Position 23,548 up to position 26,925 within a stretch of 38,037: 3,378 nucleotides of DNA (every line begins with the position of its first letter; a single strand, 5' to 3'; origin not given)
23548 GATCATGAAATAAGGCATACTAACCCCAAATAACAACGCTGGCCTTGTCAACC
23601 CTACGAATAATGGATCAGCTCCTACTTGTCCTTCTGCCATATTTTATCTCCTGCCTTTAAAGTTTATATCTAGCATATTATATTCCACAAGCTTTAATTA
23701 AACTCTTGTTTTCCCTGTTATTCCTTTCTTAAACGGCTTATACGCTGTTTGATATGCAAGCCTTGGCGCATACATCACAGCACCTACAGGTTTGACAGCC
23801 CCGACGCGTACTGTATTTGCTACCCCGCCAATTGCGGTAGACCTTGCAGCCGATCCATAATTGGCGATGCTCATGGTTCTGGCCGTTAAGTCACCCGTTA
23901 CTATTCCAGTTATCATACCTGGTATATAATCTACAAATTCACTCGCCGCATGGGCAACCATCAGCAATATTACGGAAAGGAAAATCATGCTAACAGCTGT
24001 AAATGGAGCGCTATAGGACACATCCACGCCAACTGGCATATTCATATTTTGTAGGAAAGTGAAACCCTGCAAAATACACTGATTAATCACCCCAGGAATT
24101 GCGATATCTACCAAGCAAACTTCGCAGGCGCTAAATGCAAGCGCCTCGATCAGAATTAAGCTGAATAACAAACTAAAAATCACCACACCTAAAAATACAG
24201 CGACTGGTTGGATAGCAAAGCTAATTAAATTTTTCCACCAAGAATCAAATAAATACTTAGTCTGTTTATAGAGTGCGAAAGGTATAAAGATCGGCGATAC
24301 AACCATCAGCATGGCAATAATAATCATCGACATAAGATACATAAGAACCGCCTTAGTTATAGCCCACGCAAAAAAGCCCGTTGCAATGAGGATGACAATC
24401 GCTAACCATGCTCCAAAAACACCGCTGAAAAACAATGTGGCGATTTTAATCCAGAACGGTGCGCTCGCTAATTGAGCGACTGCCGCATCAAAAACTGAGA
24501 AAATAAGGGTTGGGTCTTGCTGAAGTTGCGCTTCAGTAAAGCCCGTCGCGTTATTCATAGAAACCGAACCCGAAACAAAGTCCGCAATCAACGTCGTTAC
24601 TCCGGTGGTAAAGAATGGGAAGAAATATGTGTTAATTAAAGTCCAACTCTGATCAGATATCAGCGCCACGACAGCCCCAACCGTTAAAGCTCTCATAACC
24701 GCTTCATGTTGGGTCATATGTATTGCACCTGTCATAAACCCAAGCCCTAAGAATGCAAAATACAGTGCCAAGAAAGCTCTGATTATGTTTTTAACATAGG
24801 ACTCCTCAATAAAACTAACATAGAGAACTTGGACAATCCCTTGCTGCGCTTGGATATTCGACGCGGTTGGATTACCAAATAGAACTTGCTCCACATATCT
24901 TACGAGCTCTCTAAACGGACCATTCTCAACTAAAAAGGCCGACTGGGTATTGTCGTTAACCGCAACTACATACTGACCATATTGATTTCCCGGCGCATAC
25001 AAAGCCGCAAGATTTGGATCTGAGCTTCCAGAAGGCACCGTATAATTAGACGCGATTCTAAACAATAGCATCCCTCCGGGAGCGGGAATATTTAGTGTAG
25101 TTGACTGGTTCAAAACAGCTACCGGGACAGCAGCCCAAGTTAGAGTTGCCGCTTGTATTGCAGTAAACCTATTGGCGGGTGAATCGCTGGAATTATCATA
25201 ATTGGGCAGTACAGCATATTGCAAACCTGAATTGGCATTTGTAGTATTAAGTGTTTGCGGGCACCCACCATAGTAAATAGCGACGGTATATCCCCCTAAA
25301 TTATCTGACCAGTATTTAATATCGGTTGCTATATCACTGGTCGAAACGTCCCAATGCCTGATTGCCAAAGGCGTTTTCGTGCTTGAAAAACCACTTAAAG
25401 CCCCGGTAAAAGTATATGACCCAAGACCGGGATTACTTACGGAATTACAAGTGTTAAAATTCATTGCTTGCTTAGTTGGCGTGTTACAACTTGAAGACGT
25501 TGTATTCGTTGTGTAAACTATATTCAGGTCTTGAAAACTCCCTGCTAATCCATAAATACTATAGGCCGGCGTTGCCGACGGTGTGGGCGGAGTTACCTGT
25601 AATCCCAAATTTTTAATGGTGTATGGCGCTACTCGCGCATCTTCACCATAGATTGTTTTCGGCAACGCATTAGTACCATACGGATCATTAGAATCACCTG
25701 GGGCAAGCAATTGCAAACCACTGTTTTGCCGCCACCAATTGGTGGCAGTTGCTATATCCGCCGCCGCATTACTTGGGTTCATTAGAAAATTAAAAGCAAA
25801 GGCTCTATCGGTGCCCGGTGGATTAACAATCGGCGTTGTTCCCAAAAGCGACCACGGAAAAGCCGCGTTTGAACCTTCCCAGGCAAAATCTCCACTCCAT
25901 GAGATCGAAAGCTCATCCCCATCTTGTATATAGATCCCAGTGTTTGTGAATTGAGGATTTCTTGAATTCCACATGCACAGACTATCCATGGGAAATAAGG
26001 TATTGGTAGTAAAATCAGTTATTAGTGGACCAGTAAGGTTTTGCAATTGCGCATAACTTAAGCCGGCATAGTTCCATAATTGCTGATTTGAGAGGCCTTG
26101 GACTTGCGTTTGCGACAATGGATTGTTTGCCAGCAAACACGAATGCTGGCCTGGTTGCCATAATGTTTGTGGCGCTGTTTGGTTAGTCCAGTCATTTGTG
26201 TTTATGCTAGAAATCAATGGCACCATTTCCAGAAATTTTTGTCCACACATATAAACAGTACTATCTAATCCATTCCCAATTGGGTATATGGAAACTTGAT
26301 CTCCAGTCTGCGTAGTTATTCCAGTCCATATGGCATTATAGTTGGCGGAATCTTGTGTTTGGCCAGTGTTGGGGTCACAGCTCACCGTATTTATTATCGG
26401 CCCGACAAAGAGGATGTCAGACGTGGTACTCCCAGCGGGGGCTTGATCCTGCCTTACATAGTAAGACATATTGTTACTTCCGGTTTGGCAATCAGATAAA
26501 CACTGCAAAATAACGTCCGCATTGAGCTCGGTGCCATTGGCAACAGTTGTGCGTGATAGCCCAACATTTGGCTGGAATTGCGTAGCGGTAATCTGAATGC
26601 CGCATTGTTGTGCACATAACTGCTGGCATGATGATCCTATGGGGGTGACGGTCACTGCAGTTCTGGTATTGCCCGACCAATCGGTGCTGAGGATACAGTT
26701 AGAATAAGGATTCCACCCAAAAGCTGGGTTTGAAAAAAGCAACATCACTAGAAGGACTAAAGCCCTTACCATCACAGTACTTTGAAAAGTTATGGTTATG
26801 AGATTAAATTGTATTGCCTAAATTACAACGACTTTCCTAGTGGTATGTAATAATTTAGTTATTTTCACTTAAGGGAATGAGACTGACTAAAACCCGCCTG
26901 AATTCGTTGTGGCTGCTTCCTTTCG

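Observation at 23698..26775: VirB6-like proteins carry huge N-terminal Cys-rich secreted domains (family I: 23698..26775, 12628..15390, and a shorter version in 10346..12631)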

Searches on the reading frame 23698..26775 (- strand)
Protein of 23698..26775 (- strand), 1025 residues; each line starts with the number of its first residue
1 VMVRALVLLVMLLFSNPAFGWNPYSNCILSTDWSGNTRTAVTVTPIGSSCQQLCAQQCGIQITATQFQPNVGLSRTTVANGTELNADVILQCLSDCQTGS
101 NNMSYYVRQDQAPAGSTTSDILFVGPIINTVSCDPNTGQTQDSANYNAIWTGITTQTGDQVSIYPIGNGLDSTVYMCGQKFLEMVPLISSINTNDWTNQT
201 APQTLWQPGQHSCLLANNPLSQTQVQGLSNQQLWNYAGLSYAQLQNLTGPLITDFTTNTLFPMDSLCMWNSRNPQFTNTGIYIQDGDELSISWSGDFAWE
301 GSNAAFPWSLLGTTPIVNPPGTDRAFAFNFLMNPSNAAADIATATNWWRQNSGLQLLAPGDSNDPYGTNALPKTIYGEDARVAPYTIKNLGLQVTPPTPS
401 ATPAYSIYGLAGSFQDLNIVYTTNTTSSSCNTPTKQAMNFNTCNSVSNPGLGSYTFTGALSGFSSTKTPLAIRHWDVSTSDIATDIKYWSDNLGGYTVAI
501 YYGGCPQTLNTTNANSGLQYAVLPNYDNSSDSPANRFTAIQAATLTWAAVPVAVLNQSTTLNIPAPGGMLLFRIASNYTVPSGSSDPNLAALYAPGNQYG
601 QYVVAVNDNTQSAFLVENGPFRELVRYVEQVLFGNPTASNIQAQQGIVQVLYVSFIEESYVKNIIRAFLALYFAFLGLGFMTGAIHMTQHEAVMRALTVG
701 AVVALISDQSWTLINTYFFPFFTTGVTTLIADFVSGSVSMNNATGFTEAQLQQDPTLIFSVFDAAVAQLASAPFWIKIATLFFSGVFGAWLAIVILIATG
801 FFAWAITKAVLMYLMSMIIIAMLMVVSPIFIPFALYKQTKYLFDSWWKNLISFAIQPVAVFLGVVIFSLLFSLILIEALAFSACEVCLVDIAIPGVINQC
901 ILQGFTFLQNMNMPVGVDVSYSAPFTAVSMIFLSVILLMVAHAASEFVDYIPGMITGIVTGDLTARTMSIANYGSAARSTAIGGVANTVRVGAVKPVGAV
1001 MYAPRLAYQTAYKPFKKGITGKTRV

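Call 4: search_protein_families(library=pfam, proteins=[window:23698-26775:-], max_evalue=0.01)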
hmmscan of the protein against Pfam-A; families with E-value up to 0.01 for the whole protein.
window:23698-26775:- (1025 aa): 1 family
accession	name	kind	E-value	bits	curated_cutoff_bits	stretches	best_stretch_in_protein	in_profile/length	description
PF04610.19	TrbL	-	1.5e-16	61.3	25.9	1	670-875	2-184/215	TrbL/VirB6 plasmid conjugal transfer protein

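Call 58: search_protein_families(library=ncbifam, proteins=[window:23698-26775:-], max_evalue=1)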
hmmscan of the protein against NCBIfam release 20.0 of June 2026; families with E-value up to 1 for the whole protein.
window:23698-26775:- (1025 aa): 1 family
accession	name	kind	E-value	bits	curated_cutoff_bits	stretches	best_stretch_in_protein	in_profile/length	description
NF005399.0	PRK06946.1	subfamily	0.13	11.5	343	1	691-731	172-212/294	lipid A biosynthesis lauroyl acyltransferase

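Call 63: predict_structure(alignment_id=A3)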
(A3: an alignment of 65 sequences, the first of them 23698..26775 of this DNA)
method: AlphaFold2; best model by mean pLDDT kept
length: 1025 residues; sequences in the alignment: 65
mean_pLDDT: 82.5   pTM: 0.71
mean pLDDT of the five models: 82.5, 80.5, 79.5, 78.8, 78.6
residues with pLDDT >= 90: 451; 70-90: 375; 50-70: 147; < 50: 52
segments of 3 or more residues with pLDDT < 50: 14-20, 62-68, 987-1007, 1012-1025
pLDDT, mean of each block of 10 residues (from residue 1): 67 49 77 78 92 85 48 75 89 93 83 70 85 83 89 90 83 93 94 93 90 85 91 78 63 60 90 92 96 93 60 55 84 90 90 93 64 92 73 64 82 91 94 93 92 95 94 86 78 95 94 84 76 58 86 91 91 91 88 93 89 79 91 74 76 79 87 89 89 89 86 84 87 74 75 88 90 93 91 96 94 92 91 90 92 93 92 93 89 80 90 75 70 95 95 90 69 74 54 40 48 47 40
secondary structure, 60 per line:
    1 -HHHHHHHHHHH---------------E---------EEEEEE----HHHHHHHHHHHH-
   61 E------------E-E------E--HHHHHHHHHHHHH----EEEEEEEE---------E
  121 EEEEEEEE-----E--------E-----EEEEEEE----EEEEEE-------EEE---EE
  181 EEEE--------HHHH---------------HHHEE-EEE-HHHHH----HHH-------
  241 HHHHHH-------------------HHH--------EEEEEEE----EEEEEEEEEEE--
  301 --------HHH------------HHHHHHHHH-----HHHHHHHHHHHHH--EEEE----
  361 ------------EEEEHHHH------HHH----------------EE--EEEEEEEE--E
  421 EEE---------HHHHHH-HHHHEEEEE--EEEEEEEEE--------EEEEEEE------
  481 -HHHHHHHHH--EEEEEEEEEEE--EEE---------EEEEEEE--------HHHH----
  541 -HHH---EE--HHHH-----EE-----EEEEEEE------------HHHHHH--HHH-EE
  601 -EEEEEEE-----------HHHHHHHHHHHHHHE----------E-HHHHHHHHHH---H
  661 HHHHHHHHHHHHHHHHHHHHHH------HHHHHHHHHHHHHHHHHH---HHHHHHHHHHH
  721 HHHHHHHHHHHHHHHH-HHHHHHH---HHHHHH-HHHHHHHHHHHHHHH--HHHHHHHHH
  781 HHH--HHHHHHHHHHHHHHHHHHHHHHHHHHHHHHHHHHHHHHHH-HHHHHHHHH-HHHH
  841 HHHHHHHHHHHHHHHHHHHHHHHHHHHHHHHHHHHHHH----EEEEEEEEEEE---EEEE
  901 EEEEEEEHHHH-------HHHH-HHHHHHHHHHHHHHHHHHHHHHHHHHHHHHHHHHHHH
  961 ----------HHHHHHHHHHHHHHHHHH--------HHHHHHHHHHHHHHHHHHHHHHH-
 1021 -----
elements in order (helices of 4 or more, strands of 3 or more residues): H2-12 E38-43 H48-59 H86-98 E103-110 E120-128 E149-155 E160-165 E173-175 E179-184 H193-196 E218-220 H222-226 H241-246 E277-283 E288-298 H324-332 H338-350 E353-356 E373-376 H377-380 E410-417 E420-423 H433-438 H440-443 E444-448 E451-459 E468-474 H482-490 E493-503 E506-508 E518-524 H533-536 H552-555 E568-574 H587-592 E602-608 H620-633 H647-656 H660-682 H689-706 H710-736 H738-744 H748-753 H755-769 H772-783 H786-825 H827-835 H837-878 E883-893 E897-907 H908-911 H919-922 H924-960 H971-988 H997-1019

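Call 65: fold_search(model_id=the predicted structure, library=pdb)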
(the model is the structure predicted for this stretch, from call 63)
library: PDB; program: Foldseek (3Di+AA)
matches with E <= 10: 231; with E <= 0.001: 5
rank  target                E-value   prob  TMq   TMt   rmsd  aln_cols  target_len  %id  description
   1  7o3v_G                5.6e-05  1.00  0.18  0.59   9.6       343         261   16  Stalk complex structure (TrwJ/VirB5-TrwI/VirB6) from the fully-assembled R388 type IV secretion system determined by c (released 2022-06-22)
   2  7o3v_F                8.1e-05  1.00  0.14  0.44  11.4       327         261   17  Stalk complex structure (TrwJ/VirB5-TrwI/VirB6) from the fully-assembled R388 type IV secretion system determined by c (released 2022-06-22)
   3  7o3v_J                1.2e-04  1.00  0.18  0.53   9.8       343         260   19  Stalk complex structure (TrwJ/VirB5-TrwI/VirB6) from the fully-assembled R388 type IV secretion system determined by c (released 2022-06-22)
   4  8rtd_L                1.8e-04  1.00  0.20  0.61   8.5       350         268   16  Stalk-Arches-IMC structure from the fully-assembled R388 type IV secretion system determined by cryo-EM. (released 2024-06-19)
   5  8rt9_F                2.9e-04  1.00  0.20  0.61   8.6       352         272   16  Stalk complex full-length structure (TrwJ/VirB5-TrwI/VirB6) from the fully-assembled R388 type IV secretion system det (released 2024-06-19)
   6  7o3v_H                3.7e-03  1.00  0.12  0.49  12.8       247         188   16  Stalk complex structure (TrwJ/VirB5-TrwI/VirB6) from the fully-assembled R388 type IV secretion system determined by c (released 2022-06-22)
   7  8rtd_H                6.8e-03  1.00  0.14  0.55  12.4       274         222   16  Stalk-Arches-IMC structure from the fully-assembled R388 type IV secretion system determined by cryo-EM. (released 2024-06-19)
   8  7o3v_I                1.6e-02  1.00  0.11  0.48  14.2       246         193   16  Stalk complex structure (TrwJ/VirB5-TrwI/VirB6) from the fully-assembled R388 type IV secretion system determined by c (released 2022-06-22)
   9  8rtd_I                1.9e-02  1.00  0.13  0.53  11.9       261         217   16  Stalk-Arches-IMC structure from the fully-assembled R388 type IV secretion system determined by cryo-EM. (released 2024-06-19)
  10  7udn_B                4.7e-01  0.21  0.08  0.23  30.7       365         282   10  Crystal structure of designed helical repeat protein RPB_PLP1_R6 in alternative conformation 2 (released 2023-03-22)
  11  9ngy_FP1              7.5e-01  0.14  0.10  0.12  34.4       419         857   10  In situ cryo-EM structure of protochannel (DotA-IcmX) of the Legionella Dot/Icm T4SS machine (released 2025-09-17)
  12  7n6g_3R               7.9e-01  0.13  0.08  0.19  55.1       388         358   10  C1 of central pair (released 2022-05-18)
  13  7x0z_A                8.2e-01  0.11  0.09  0.13  28.6       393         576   10  Cryo-EM structure of human ABCD1 E630Q in the presence of ATP and Magnesium in outward-facing state (released 2023-03-22)
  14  8tso_A                9.0e-01  0.12  0.09  0.14  28.6       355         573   11  KDL bound, nucleotide-free MsbA in open, outward-facing conformation (released 2024-06-19)
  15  8dmm_A                9.0e-01  0.10  0.09  0.13  29.0       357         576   11  Structure of the vanadate-trapped MsbA bound to KDL (released 2022-12-14)
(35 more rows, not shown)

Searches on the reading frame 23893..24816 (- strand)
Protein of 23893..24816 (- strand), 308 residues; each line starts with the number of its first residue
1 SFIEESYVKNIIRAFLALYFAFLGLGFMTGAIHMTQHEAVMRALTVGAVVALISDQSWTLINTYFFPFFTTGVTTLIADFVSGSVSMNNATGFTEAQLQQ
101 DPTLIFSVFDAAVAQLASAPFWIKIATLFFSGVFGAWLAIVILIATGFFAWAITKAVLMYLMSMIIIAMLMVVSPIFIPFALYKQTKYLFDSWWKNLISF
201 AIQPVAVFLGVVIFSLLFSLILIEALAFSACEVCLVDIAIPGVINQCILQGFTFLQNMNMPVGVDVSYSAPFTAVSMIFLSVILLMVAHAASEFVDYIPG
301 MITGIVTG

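Call 92: find_homologous_proteins(query=window:23893-24816:-, max_evalue=0.00001)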
Query seq(308 aa) (308 aa): 1 proteins with E <= 0.00001 among 4021 candidates.
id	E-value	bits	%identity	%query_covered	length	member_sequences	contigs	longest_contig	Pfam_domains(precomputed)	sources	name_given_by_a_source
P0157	1.2e-18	86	34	63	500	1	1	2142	PF04610.20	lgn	-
